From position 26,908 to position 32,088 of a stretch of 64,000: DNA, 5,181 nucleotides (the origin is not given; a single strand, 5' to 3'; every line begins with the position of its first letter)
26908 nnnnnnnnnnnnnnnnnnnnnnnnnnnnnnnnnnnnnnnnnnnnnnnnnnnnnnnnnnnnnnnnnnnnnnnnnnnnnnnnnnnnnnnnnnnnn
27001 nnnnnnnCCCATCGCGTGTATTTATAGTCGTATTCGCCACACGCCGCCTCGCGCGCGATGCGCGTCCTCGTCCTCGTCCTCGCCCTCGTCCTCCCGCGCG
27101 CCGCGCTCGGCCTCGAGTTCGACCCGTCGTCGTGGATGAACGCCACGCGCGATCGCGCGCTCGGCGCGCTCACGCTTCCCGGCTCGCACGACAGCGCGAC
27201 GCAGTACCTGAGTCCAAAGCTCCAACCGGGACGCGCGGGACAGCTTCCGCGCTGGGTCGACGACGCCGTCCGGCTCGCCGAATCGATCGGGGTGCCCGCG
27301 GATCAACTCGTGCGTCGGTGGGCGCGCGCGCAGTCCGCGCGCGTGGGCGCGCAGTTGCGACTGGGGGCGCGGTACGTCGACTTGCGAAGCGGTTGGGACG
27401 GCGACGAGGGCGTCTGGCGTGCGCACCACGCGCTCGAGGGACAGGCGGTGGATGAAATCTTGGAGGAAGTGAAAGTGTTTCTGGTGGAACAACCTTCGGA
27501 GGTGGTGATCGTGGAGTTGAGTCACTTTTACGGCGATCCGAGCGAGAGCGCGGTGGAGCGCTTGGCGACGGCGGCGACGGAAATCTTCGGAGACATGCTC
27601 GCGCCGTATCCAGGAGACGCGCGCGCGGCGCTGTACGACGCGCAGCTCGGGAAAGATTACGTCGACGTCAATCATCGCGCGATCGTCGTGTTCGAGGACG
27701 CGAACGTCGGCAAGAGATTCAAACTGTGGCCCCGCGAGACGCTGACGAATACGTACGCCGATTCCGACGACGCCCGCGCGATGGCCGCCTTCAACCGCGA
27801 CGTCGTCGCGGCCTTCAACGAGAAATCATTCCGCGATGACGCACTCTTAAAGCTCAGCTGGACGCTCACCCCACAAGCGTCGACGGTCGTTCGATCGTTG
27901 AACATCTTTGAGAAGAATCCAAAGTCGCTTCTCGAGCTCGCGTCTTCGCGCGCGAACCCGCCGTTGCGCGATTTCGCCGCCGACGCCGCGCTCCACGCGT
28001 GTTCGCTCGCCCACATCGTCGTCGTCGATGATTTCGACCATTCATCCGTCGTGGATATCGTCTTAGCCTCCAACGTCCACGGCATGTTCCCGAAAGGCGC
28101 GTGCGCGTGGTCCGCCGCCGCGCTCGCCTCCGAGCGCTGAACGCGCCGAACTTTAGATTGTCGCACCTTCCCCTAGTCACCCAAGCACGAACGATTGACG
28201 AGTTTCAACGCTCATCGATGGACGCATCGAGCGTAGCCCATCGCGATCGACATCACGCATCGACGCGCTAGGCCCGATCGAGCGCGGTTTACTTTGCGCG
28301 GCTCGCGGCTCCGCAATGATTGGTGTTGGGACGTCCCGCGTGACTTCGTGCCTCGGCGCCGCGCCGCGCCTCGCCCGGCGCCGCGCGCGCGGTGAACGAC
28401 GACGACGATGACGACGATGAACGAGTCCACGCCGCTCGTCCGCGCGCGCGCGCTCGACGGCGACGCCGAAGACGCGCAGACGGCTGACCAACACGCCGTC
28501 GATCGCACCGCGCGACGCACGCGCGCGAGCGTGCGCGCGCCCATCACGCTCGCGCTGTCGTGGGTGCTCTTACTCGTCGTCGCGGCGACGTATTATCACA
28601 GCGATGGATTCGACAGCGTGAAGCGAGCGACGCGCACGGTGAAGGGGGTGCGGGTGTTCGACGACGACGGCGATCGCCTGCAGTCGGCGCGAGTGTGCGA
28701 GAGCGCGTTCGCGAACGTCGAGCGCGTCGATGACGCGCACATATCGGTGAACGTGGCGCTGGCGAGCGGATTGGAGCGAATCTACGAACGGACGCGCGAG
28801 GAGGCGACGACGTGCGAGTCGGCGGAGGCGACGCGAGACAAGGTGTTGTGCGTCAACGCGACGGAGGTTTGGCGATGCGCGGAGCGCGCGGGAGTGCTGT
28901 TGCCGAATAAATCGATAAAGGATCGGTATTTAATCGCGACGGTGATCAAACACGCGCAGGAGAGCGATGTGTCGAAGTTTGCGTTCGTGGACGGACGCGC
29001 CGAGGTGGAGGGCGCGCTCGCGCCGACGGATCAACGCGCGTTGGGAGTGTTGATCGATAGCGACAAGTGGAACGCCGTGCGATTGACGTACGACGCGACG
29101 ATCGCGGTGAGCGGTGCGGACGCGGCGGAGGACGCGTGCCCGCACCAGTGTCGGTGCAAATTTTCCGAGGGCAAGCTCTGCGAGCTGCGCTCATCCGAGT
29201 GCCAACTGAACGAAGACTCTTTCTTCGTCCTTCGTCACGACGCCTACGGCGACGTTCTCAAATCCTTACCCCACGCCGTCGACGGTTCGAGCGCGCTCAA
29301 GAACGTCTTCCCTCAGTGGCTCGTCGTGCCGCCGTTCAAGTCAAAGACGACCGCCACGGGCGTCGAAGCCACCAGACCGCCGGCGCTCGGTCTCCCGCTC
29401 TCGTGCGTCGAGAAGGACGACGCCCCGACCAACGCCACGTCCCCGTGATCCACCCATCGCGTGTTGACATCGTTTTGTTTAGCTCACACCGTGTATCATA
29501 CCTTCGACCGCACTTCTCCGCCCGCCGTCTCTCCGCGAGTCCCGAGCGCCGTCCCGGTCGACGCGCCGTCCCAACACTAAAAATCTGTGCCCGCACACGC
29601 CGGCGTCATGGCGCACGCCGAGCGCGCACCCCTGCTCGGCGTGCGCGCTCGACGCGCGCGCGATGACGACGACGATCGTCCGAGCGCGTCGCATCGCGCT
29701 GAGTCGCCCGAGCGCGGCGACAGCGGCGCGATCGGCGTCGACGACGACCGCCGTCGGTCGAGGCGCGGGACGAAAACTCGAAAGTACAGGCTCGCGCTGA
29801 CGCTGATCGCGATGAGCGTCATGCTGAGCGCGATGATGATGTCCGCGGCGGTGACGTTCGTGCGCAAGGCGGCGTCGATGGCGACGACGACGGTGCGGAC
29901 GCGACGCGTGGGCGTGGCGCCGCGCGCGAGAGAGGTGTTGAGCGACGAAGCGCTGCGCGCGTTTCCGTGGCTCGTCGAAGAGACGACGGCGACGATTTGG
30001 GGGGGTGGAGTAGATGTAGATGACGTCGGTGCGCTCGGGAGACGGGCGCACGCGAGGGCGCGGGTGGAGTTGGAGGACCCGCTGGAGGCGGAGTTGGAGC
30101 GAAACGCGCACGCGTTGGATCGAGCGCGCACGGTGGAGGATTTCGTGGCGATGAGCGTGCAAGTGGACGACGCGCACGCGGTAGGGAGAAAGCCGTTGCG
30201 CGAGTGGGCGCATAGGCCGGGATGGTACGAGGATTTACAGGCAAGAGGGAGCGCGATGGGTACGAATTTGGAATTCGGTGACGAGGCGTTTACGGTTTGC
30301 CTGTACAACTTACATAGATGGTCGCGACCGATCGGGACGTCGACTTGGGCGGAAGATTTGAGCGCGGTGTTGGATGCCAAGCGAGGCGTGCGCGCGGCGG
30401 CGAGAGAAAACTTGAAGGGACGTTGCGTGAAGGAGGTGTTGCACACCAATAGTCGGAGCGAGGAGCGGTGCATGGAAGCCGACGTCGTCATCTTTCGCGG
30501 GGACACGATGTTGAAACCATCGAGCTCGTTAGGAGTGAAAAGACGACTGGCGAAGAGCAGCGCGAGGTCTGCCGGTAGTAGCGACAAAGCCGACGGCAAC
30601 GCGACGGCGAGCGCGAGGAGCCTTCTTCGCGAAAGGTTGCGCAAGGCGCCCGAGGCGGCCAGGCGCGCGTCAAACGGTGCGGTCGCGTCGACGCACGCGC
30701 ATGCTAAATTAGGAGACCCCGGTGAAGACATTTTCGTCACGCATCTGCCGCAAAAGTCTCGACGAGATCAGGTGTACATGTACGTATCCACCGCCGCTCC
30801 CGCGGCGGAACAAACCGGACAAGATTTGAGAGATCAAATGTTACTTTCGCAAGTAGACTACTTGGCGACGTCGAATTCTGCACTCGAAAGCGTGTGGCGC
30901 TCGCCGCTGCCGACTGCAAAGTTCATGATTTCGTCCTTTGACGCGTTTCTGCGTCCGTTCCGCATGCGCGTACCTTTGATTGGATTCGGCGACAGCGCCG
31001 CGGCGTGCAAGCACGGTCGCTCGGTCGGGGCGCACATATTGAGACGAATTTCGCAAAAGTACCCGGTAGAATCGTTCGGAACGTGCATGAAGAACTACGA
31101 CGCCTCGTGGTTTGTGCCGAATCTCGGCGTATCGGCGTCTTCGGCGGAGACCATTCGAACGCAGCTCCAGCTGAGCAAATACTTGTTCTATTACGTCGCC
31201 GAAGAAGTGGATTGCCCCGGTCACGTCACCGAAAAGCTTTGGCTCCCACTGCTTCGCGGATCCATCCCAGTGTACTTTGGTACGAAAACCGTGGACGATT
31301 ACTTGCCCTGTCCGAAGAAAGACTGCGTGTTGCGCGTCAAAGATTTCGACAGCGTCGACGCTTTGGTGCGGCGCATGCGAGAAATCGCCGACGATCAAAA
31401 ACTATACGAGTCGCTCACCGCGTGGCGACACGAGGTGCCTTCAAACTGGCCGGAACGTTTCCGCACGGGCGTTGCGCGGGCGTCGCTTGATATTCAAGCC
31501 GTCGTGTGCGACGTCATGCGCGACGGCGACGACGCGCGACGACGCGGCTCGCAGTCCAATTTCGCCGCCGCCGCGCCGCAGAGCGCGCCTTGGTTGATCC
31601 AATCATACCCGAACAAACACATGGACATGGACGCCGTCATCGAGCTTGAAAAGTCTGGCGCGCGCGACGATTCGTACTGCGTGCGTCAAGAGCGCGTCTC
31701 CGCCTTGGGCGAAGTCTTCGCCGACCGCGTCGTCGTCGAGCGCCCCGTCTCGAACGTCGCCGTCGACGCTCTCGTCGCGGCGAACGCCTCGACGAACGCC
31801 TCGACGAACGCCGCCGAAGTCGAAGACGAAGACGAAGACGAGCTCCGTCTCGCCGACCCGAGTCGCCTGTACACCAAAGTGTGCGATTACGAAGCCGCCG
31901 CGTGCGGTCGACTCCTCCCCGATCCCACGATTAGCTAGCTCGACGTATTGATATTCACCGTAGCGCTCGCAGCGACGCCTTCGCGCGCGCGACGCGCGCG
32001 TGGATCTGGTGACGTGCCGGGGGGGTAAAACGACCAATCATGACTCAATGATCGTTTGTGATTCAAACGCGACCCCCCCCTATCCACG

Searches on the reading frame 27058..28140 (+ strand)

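Call 17: search_protein_families(library=pfam, proteins=[window:27058-28140:+], max_evalue=0.00001)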
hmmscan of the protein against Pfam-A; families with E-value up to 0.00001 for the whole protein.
window:27058-28140:+ (360 aa): 1 family
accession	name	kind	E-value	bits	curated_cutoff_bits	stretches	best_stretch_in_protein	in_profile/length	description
PF00388.25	PI-PLC-X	-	5.9e-06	26.4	23.1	1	88-187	24-122/144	Phosphatidylinositol-specific phospholipase C, X domain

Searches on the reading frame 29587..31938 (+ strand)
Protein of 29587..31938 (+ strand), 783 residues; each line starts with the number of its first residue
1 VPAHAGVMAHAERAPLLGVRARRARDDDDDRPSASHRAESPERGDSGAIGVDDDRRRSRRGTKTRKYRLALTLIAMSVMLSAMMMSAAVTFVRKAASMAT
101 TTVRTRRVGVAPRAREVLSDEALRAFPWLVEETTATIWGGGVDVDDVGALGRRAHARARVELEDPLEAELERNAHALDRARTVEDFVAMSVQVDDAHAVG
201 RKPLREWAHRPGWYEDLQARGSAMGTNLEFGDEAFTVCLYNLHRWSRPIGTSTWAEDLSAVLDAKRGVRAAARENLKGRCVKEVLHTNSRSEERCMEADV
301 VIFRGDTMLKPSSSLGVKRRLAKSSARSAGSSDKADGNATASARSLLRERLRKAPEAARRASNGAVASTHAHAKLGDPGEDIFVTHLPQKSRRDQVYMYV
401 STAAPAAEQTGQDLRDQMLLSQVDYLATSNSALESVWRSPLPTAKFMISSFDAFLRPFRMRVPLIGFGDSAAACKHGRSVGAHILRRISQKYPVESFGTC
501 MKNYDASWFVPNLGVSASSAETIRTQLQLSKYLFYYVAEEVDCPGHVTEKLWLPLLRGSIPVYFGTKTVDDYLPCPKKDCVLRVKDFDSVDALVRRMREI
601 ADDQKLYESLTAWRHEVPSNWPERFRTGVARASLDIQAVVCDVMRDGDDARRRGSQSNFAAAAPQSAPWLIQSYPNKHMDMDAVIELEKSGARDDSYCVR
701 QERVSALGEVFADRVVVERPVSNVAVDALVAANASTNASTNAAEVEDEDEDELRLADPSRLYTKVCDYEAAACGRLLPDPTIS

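Call 17: search_protein_families(library=pfam, proteins=[window:29587-31938:+], max_evalue=0.00001)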
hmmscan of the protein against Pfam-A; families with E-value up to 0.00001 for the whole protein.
window:29587-31938:+ (783 aa): 1 family
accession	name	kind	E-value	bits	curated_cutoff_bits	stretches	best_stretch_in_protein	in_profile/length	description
PF00852.26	Glyco_transf_10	-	1.1e-16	61.4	23.9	1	483-619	23-144/182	Glycosyltransferase family 10 (fucosyltransferase) C-term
